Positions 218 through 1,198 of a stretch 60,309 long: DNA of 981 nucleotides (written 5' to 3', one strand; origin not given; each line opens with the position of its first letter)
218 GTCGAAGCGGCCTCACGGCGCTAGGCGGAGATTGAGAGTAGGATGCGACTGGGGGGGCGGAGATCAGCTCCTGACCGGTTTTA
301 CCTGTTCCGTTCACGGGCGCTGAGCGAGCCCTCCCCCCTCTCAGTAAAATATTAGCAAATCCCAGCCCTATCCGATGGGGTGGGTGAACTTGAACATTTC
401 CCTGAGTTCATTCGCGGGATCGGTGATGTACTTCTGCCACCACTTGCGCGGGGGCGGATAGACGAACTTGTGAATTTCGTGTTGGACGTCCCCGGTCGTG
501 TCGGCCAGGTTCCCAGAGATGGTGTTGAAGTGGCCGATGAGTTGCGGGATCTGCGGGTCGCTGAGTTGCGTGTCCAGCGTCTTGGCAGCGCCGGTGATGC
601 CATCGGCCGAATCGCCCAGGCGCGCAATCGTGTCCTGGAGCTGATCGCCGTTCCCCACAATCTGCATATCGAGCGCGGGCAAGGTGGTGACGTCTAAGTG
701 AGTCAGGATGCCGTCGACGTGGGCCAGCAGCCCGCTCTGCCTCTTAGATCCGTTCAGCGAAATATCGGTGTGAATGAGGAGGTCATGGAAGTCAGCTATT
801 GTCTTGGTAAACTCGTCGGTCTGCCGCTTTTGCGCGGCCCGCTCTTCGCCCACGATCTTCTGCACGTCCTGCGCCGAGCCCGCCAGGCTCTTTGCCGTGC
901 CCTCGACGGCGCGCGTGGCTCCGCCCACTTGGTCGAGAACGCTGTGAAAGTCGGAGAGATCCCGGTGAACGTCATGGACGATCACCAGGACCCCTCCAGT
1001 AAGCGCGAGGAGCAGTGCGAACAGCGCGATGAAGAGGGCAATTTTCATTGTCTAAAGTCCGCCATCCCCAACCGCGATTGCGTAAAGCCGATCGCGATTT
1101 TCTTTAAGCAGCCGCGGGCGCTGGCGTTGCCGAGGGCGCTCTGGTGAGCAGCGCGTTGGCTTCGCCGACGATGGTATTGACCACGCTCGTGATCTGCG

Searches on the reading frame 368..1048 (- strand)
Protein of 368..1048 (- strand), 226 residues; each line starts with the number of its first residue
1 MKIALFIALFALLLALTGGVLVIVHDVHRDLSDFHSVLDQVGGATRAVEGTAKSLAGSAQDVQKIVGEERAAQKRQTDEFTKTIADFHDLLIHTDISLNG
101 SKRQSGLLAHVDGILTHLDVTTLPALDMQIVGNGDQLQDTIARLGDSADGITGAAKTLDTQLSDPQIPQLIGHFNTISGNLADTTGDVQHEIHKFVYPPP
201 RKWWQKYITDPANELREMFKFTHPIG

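Call 18: search_protein_families(library=phrogs, proteins=[window:368-1048:-], max_evalue=0.001)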
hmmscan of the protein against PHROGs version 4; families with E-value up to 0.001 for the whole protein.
window:368-1048:- (226 aa): 0 families

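Call 42: find_encoding_contigs(protein=window:368-1048:-, flank=10000, max_places=4)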
Protein window:368-1048:- (226 aa): 5 contigs read that carry it; 4 places shown.
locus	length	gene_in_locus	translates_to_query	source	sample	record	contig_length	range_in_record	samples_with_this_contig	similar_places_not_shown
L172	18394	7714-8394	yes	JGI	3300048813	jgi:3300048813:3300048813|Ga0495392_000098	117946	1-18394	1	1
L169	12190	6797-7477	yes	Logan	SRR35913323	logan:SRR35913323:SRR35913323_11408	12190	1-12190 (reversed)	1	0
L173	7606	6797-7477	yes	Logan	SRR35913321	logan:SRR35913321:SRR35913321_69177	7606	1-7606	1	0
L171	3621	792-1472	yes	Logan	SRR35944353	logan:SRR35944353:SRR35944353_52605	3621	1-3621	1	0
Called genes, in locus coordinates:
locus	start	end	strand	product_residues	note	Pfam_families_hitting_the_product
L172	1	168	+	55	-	?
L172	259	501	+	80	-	-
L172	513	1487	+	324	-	-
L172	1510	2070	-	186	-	-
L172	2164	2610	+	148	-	PF22262:DUF6950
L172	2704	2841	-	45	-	-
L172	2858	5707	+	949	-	-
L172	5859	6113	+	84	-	-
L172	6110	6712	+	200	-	PF01832:Glucosaminidase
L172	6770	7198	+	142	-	-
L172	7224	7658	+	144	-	-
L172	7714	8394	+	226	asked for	-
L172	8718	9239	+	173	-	-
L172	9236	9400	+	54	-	-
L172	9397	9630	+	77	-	-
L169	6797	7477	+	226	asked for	-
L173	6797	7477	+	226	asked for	-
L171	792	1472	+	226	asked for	-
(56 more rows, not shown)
